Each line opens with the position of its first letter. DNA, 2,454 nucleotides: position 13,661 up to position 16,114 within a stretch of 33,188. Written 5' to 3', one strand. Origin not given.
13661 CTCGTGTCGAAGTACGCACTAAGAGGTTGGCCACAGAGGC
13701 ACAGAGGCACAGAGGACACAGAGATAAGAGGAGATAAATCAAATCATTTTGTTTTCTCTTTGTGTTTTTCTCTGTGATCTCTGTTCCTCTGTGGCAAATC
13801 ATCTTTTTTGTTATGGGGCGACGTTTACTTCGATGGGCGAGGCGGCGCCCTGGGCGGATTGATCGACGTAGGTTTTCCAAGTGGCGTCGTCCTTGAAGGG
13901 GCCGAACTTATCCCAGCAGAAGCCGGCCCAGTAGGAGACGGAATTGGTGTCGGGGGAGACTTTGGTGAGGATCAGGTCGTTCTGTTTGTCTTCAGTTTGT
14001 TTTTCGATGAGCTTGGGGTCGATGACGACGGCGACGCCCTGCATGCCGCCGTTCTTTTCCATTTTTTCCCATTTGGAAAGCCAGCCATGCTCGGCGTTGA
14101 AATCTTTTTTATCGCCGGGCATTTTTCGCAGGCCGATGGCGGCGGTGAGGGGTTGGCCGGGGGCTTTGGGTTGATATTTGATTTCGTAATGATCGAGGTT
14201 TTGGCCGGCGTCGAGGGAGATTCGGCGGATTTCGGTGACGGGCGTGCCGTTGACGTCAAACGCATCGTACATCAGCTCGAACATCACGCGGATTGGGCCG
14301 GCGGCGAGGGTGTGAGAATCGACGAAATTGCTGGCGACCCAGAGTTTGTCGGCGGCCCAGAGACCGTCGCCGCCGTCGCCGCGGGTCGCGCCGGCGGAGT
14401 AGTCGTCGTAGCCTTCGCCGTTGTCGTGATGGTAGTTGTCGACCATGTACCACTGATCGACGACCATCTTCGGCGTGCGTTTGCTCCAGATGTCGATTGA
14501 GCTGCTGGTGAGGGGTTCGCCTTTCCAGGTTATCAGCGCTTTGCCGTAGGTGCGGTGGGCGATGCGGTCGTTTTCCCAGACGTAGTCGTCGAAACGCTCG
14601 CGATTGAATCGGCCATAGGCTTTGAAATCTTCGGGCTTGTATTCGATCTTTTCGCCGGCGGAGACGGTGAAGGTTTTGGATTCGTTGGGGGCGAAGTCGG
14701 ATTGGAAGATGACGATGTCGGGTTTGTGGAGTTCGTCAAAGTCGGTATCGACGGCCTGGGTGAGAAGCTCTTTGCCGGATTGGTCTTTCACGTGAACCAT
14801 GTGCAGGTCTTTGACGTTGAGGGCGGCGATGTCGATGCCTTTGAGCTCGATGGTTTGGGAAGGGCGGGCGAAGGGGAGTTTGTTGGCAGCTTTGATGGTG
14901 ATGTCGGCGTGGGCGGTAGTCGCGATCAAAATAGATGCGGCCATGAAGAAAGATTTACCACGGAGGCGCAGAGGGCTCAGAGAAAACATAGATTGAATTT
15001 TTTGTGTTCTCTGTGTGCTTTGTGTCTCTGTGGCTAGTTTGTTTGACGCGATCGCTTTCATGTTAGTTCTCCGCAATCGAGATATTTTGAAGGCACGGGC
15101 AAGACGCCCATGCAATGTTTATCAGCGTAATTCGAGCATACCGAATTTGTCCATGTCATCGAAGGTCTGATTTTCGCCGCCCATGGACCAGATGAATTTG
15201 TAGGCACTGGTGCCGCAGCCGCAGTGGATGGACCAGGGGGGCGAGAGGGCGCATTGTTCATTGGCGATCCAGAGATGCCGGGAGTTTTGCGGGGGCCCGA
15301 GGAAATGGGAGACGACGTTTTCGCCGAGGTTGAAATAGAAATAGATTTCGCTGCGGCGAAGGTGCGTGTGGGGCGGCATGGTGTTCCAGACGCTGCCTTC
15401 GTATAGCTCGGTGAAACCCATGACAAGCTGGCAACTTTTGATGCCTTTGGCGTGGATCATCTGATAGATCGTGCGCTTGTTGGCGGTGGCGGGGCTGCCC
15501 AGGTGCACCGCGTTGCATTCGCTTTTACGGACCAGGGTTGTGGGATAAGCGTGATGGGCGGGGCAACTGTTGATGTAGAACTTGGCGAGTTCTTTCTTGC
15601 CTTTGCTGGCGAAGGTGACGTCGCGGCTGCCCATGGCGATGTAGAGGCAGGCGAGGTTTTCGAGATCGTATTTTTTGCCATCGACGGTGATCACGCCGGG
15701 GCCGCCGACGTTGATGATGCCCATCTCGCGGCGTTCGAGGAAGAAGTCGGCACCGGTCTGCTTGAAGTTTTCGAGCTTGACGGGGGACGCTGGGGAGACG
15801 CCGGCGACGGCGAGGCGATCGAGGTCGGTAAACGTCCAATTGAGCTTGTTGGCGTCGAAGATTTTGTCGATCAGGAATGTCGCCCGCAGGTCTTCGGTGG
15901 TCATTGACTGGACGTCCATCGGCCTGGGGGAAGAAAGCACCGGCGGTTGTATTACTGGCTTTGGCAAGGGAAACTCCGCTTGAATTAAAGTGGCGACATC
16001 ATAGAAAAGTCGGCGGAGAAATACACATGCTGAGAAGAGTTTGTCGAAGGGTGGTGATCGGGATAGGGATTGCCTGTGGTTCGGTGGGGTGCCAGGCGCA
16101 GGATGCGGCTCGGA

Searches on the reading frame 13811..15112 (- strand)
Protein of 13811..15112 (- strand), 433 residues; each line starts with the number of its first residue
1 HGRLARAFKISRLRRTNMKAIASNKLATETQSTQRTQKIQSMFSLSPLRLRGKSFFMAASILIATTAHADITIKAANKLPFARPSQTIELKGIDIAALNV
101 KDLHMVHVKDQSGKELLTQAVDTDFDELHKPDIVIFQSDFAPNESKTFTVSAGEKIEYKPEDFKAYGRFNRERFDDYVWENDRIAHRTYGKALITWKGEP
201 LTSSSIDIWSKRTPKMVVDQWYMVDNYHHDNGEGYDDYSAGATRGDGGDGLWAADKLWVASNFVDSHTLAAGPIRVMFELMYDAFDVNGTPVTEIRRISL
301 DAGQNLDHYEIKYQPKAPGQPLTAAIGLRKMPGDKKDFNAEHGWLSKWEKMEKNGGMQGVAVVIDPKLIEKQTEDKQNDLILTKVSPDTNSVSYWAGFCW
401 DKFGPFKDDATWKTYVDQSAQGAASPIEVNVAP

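Call 32: search_protein_families(library=pfam, proteins=[window:13811-15112:-], max_evalue=0.001)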
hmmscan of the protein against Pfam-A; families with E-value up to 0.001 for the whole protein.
window:13811-15112:- (433 aa): 1 family
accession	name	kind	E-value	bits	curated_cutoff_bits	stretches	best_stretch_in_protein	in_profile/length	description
PF16153.10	DUF4861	-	5.9e-70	236.6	22.3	1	76-429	2-380/380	Domain of unknown function (DUF4861)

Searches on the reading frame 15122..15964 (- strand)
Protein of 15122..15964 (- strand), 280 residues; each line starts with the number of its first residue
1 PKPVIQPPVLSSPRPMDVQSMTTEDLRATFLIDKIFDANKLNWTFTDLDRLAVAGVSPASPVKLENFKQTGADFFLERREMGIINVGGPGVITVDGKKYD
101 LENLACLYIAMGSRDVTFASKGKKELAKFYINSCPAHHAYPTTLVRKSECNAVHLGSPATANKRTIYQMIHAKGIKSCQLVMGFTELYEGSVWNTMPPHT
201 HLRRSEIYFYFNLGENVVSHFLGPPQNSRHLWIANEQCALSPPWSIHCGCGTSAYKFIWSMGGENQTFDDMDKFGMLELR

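Call 32: search_protein_families(library=pfam, proteins=[window:15122-15964:-], max_evalue=0.001)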
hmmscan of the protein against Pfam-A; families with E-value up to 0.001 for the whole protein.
window:15122-15964:- (280 aa): 1 family
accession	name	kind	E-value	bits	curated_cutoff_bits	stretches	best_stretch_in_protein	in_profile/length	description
PF04962.18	KduI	-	3e-25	89.5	23.9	1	49-270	20-256/262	KduI/IolB family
